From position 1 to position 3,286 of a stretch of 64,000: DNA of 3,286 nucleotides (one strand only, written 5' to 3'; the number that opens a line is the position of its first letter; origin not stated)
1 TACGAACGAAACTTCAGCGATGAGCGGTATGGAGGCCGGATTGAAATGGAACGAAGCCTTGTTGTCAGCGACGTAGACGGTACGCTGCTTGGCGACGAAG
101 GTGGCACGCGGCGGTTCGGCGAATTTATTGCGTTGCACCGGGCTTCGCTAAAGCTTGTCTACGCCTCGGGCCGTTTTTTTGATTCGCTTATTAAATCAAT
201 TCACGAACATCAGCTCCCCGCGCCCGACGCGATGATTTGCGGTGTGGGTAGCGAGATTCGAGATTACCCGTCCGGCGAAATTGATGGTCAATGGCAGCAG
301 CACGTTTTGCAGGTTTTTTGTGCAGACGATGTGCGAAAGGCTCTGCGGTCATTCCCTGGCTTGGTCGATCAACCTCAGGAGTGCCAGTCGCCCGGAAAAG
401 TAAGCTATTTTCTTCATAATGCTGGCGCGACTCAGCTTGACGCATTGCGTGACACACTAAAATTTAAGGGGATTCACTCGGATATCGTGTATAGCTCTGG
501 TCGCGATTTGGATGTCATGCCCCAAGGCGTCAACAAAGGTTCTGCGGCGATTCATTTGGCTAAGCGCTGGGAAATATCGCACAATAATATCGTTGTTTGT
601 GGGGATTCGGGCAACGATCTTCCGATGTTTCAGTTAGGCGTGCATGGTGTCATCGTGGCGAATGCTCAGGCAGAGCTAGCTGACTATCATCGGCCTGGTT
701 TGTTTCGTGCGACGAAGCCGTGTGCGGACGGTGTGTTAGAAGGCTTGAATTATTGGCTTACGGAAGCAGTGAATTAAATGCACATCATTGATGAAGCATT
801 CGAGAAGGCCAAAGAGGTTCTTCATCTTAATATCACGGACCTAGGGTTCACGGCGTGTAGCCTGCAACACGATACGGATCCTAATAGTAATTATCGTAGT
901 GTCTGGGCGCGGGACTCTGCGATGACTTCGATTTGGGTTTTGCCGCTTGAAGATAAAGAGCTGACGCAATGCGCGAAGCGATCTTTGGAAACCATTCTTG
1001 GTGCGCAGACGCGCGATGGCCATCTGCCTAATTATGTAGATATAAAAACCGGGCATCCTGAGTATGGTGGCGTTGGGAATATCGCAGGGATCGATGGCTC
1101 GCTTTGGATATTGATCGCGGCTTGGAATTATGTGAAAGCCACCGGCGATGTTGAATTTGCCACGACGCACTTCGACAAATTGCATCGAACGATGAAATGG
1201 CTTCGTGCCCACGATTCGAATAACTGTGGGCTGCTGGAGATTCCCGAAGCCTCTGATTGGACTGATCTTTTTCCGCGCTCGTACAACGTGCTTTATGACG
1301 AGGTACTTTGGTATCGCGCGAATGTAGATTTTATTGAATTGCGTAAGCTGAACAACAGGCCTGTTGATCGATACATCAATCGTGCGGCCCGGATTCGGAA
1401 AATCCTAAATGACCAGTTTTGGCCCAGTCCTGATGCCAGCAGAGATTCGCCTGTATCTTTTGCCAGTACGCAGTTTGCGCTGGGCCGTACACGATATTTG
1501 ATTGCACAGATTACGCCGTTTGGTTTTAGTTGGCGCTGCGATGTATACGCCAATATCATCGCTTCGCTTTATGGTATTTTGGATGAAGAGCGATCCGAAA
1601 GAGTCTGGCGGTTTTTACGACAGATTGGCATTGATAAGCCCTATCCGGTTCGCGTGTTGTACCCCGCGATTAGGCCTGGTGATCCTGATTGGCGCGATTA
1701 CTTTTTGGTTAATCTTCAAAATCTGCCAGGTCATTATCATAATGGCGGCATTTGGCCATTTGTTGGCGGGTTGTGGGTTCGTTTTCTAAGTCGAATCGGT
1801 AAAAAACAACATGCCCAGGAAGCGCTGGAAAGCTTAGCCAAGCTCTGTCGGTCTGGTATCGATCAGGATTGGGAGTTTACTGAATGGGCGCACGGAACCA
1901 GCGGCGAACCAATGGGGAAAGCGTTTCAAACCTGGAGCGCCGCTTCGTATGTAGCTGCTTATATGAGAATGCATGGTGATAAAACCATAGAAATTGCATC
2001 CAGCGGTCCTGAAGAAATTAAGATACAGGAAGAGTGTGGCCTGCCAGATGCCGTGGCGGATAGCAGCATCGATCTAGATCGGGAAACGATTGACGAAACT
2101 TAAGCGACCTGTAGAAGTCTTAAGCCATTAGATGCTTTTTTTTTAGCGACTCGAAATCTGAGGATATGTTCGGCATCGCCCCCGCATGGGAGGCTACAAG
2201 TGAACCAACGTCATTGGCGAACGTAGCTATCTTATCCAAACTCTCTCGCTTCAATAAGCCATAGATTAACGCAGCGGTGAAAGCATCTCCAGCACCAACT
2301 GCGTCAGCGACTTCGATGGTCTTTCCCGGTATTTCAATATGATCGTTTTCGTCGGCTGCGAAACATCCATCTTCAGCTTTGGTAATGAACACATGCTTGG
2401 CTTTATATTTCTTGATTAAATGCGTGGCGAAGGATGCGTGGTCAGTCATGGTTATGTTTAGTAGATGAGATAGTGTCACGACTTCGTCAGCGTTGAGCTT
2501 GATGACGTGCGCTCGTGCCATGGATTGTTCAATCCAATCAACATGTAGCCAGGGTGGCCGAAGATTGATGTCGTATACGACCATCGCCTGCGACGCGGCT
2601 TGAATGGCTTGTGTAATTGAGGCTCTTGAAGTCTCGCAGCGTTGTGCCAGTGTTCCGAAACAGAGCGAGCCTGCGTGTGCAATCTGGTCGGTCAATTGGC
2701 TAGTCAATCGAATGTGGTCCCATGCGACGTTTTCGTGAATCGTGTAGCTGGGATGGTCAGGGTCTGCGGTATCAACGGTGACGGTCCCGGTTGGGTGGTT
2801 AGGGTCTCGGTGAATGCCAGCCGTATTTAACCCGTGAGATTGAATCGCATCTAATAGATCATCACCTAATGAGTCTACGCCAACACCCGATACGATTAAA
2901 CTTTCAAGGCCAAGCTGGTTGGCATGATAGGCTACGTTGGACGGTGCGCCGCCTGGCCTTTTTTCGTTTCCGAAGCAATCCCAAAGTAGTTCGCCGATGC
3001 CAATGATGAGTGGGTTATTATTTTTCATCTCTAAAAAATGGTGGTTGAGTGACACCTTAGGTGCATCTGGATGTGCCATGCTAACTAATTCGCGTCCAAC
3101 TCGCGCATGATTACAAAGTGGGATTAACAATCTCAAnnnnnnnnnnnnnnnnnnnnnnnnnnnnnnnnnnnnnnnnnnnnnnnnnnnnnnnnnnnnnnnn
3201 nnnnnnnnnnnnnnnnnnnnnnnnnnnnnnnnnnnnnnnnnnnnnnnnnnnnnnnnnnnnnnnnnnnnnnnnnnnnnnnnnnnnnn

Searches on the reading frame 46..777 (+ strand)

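Call 5: search_protein_families(library=pfam, proteins=[window:46-777:+])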
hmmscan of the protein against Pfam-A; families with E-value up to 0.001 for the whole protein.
window:46-777:+ (243 aa): 4 families
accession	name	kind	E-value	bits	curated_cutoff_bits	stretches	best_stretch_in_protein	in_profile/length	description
PF05116.19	S6PP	-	1.7e-66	224.8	20.3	1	3-237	2-245/247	Sucrose-6F-phosphate phosphohydrolase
PF08282.18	Hydrolase_3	-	4.5e-22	79.5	20.9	1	128-212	151-236/255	haloacid dehalogenase-like hydrolase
PF12710.13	HAD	-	4.7e-05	24.3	27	0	158-195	142-188/189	haloacid dehalogenase-like hydrolase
PF00702.32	Hydrolase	-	0.00038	21.3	26.4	0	5-196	3-188/191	haloacid dehalogenase-like hydrolase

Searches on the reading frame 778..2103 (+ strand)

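Call 5: search_protein_families(library=pfam, proteins=[window:778-2103:+])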
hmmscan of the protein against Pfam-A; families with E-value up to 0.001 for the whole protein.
window:778-2103:+ (441 aa): 4 families
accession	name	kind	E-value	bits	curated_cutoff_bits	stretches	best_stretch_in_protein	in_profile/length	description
PF12899.13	Glyco_hydro_100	-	2.6e-19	69.7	23.6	2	237-396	273-430/435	Alkaline and neutral invertase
PF22422.2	MGH1-like_GH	-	2.4e-16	60.7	27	2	43-155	5-115/356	Mannosylglycerate hydrolase MGH1-like glycoside hydrolase domain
PF06202.20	GDE_C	-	1.6e-12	47.5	21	2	177-390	168-364/367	Amylo-alpha-1,6-glucosidase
PF17389.8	Bac_rhamnosid6H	-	1.5e-06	28.2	24.5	1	32-220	32-218/339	Bacterial alpha-L-rhamnosidase 6 hairpin glycosidase domain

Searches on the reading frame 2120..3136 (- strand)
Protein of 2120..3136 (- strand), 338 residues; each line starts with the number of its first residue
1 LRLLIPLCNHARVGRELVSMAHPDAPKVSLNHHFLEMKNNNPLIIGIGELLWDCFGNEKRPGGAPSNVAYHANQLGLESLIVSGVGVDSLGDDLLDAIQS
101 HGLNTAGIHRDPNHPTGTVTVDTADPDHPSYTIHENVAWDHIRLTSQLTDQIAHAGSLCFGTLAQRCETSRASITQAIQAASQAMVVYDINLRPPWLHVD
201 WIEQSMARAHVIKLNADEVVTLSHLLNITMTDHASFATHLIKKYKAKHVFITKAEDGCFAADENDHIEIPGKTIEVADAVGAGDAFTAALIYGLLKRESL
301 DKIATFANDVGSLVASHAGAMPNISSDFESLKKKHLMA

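Call 5: search_protein_families(library=pfam, proteins=[window:2120-3136:-])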
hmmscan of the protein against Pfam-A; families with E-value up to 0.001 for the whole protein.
window:2120-3136:- (338 aa): 1 family
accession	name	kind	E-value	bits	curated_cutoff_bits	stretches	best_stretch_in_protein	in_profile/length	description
PF00294.29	PfkB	-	3.5e-45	155.1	25.8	1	54-323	28-298/302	pfkB family carbohydrate kinase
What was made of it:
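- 2120..3079 (-): Host flank: PfkB-family sugar kinase, followed by the invertase-like (GH100) and sucrose-phosphate phosphatase genes. Pfam (call 5).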

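Call 8: find_related_loci(query=window:2120-3079:-, collection=genome_contigs, flank=10000)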
Query window:2120-3079:- (319 aa) in genome_contigs; peptide patterns used: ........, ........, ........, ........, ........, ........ (x = any residue, [..] = any of these).
151 stretches matched a pattern; 54 encode a relative of the query (tblastn E <= 1e-3); 54 distinct loci.
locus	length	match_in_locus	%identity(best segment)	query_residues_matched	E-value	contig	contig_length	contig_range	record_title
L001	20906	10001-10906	75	18-319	1e-158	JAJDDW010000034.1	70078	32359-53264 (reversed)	MAG: Phycisphaerae bacterium isolate OFTM182 OFTM182_33, whole genome shotgun sequence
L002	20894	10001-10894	49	19-315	7e-96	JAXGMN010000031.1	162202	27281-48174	MAG: Thermoguttaceae bacterium isolate AnMBR.bin233 bin233_31, whole genome shotgun sequence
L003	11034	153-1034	50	23-315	1e-95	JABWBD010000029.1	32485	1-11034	MAG: Pirellulales bacterium isolate MAG_21 scaffold_1184, whole genome shotgun sequence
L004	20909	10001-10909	49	14-315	3e-94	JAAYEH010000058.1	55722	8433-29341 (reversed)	MAG: Rhodopirellula sp. isolate AS06rmzACSIP_8 70882_AS06, whole genome shotgun sequence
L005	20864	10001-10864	48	25-312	6e-94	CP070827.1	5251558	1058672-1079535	MAG: Phycisphaerales bacterium isolate bin11 chromosome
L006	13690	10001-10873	49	23-312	1e-91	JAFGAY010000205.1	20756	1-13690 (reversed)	MAG: Pirellulales bacterium isolate Zod_Metabat.10 k87_3309470, whole genome shotgun sequence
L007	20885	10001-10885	45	18-312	7e-88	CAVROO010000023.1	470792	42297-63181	MAG: uncultured Acidobacteriota bacterium isolate MFD03804.bin.2.150 genome assembly, contig: contig_64182, whole genome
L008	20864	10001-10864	45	18-305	2e-84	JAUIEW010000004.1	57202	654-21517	MAG: Phycisphaerae bacterium isolate 8_bin.52 NODE_721_length_57202_cov_1.117827, whole genome shotgun sequence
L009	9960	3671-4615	45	20-305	3e-84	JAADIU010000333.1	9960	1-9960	MAG: Planctomycetota bacterium isolate M_MetaBat.71 contig-127_11747, whole genome shotgun sequence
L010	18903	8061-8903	48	24-303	2e-83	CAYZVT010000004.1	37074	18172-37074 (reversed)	MAG TPA_asm: uncultured Pirellulales bacterium isolate SRP263527_co1_258 genome assembly, contig: NODE_850_length_37074_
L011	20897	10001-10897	44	8-305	2e-82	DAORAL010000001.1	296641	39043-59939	MAG TPA_asm: Phycisphaerae bacterium isolate AMR_MDS_0959 NODE_6_length_296641_cov_8.086946, whole genome shotgun sequen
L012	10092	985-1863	46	19-312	4e-80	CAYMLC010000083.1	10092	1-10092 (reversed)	MAG TPA_asm: uncultured Nitrospirales bacterium isolate SRP141376_co5_382 genome assembly, contig: NODE_16371_length_100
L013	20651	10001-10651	49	25-241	5e-68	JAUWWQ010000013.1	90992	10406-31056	MAG: Planctomycetota bacterium isolate CSMAG_2662 CSMAG_2662_k127_5564870_length_90992_cov_22.0008, whole genome shotgun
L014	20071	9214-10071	41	25-310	4e-63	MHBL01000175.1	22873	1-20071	MAG: Lentisphaerae bacterium RIFOXYA12_64_32 RifOxyA12_Lentisphaerae_64_32_updatedv2_256, whole genome shotgun sequence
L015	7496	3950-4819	41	20-309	1e-62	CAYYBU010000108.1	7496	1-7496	MAG TPA_asm: uncultured Planctomycetaceae bacterium isolate binchicken_co3_552 genome assembly, contig: NODE_32236_lengt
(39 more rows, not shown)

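Call 17: find_related_loci(query=window:2120-3079:-, collection=metagenome_contigs, flank=10000)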
Query window:2120-3079:- (319 aa) in metagenome_contigs; peptide patterns used: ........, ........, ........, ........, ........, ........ (x = any residue, [..] = any of these).
320 stretches matched a pattern; 88 encode a relative of the query (tblastn E <= 1e-3); the best 80 are kept; 80 distinct loci.
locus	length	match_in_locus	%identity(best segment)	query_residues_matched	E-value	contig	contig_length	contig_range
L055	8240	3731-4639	49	14-315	2e-94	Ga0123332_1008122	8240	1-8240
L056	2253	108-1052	47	2-316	2e-98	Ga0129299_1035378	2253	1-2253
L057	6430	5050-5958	49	14-315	2e-94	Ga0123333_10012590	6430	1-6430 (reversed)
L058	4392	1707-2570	49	25-312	3e-94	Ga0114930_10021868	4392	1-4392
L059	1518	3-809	50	45-314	4e-94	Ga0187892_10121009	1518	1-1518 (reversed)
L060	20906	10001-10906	48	15-315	5e-92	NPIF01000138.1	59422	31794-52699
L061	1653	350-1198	41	25-307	8e-69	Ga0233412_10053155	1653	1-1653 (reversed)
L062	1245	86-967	37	18-311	1e-68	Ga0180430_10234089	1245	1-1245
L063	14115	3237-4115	47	20-312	6e-91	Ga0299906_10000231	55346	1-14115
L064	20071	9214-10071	41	25-310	2e-63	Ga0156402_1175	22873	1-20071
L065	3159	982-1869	37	17-312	7e-64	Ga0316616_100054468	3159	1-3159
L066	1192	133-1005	39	15-305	1e-67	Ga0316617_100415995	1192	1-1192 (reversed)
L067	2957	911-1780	41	20-309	4e-63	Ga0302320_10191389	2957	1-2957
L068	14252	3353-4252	40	14-310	7e-63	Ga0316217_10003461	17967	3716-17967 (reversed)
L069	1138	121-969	40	25-307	3e-67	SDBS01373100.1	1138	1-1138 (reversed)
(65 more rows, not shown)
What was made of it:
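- Tried and rejected: A metagenome scan with PfkB gave nothing above 55% (call 17).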

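Call 63: search_protein_families(library=ncbifam, proteins=[window:2123-3079:-], max_evalue=0.01)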
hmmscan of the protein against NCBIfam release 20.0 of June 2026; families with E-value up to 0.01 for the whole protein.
window:2123-3079:- (319 aa): 25 families
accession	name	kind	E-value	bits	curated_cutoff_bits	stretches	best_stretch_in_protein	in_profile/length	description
TIGR04382.1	myo_inos_iolC_N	equivalog_domain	8.6e-34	117.2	300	1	40-304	31-298/309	5-dehydro-2-deoxygluconokinase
NF006957.1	PRK09434.1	equivalog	2.1e-31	109.5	450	1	40-304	24-295/302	fructokinase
TIGR02152.1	D_ribokin_bact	equivalog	2.1e-25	89.7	299.65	1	40-305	32-290/298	ribokinase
NF047869.1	myo_kin_aldol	exception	9e-22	77.1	600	1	30-306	26-322/586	bifunctional 5-dehydro-2-deoxygluconokinase/5-dehydro-2-deoxyphosphogluconate aldolase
NF008353.0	PRK11142.1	equivalog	1.9e-21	76.8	341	1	42-306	38-294/307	ribokinase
TIGR02198.1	rfaE_dom_I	equivalog_domain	1.9e-20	73.3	345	2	188-302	189-303/315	D-glycero-beta-D-manno-heptose-7-phosphate kinase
NF041332.1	KDG_KDGal_kin_Halo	equivalog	1.1e-17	64.4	440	1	41-302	31-298/320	bifunctional 2-dehydro-3-deoxygluconokinase/2-dehydro-3-deoxygalactonokinase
TIGR03168.1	1-PFK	subfamily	3.5e-17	62.3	216.4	1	39-305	31-292/305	hexose kinase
TIGR03828.1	pfkB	equivalog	6.5e-17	61.5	292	1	40-305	32-292/305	1-phosphofructokinase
NF049991.1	TagKinase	equivalog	3.1e-14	52.5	420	1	42-307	40-307/321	tagatose kinase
NF041134.1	R1P_kin_Thcocales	equivalog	4.7e-13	49.2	500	1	222-305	188-272/291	ADP-dependent ribose-1-phosphate kinase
NF007321.0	PRK09813.1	equivalog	6.1e-13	48.8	247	2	38-108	19-88/261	fructoselysine 6-kinase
NF040938.1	KDG_KDGal_kin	equivalog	8.4e-13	48.1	400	1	39-301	26-289/305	bifunctional 2-dehydro-3-deoxygluconokinase/2-dehydro-3-deoxygalactonokinase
NF053626.1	RibKinHalex1628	equivalog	1.9e-12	47.3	330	1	41-306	36-283/293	ATP-dependent ribose-1-phosphate kinase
NF041164.1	NucKinThplmales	equivalog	3.5e-12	46.1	450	1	164-312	147-286/295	nucleoside kinase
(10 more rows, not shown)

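Call 66: find_homologous_proteins(query=window:2123-3079:-, max_evalue=1e-60)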
Query window:2123-3079:- (319 aa): 933 proteins with E <= 1e-60 among 8000 candidates; the best 120 are listed.
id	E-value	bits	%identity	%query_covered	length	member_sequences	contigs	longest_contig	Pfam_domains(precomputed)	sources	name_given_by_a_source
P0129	1.4e-212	723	100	100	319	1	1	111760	PF00294.30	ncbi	-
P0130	4.9e-151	520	75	95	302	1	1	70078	PF00294.30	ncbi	-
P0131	3.4e-146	505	73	95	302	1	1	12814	PF00294.30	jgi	-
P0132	1.0e-132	460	68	95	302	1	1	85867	PF00294.30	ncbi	-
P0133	1.0e-96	342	52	92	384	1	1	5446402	PF00294.30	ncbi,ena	-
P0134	4.3e-96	340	51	92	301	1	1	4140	PF00294.30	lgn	-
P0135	1.5e-95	338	51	92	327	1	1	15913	PF00294.30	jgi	jgi:fructokinase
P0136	2.0e-95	338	50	93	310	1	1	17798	PF00294.30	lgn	-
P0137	1.9e-94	335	51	91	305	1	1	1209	PF00294.30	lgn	-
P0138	4.1e-94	333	51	93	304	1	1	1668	PF00294.30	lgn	-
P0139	5.1e-94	333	49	94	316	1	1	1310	PF00294.30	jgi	jgi:fructokinase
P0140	7.8e-94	333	51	92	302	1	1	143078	PF00294.30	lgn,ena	-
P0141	1.4e-93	332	53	90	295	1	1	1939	PF00294.30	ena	-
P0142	1.4e-93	332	51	93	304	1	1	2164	PF00294.30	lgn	-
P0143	2.0e-93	331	53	92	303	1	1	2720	PF00294.30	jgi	jgi:fructokinase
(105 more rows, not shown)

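Call 67: find_encoding_contigs(protein=P0132, flank=10000, max_places=2)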
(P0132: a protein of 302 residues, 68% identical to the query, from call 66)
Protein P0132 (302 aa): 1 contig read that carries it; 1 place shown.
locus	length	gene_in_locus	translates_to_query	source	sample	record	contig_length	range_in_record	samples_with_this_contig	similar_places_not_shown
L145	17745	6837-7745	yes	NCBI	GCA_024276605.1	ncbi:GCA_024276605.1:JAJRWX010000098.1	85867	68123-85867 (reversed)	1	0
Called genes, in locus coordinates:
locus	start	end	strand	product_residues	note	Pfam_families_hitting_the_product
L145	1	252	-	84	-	?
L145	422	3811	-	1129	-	PF00801:PKD (weak), PF18911:PKD_4 (faint), PF22352:K319L-like_PKD, PF17892:Cadherin_5, PF17963:Big_9, PF06739:SBBP (weak)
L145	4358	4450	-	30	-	-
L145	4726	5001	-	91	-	-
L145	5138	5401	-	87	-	-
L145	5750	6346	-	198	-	PF12802:MarR_2, PF01047:MarR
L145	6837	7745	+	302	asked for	PF00294:PfkB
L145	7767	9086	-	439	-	PF17389:Bac_rhamnosid6H, PF06202:GDE_C (faint), PF22422:MGH1-like_GH (weak), PF12899:Glyco_hydro_100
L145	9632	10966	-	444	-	PF00862:GT-B_Sucrose_synth (weak), PF13439:Glyco_transf_4, PF13579:Glyco_trans_4_4, PF20706:GT4-conflict, PF00534:Glycos_transf_1, PF13692:Glyco_trans_1_4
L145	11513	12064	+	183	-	PF05995:CDO_I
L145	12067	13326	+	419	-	PF03601:Cons_hypoth698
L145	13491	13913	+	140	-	PF01894:YjbQ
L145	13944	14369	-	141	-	PF11969:DcpS_C, PF01230:HIT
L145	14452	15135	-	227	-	PF01196:Ribosomal_L17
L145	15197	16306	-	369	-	PF01193:RNA_pol_L, PF01000:RNA_pol_A_bac, PF03118:RNA_pol_A_CTD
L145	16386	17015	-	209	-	PF00163:Ribosomal_S4, PF01479:S4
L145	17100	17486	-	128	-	PF00411:Ribosomal_S11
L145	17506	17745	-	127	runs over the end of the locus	PF00416:Ribosomal_S13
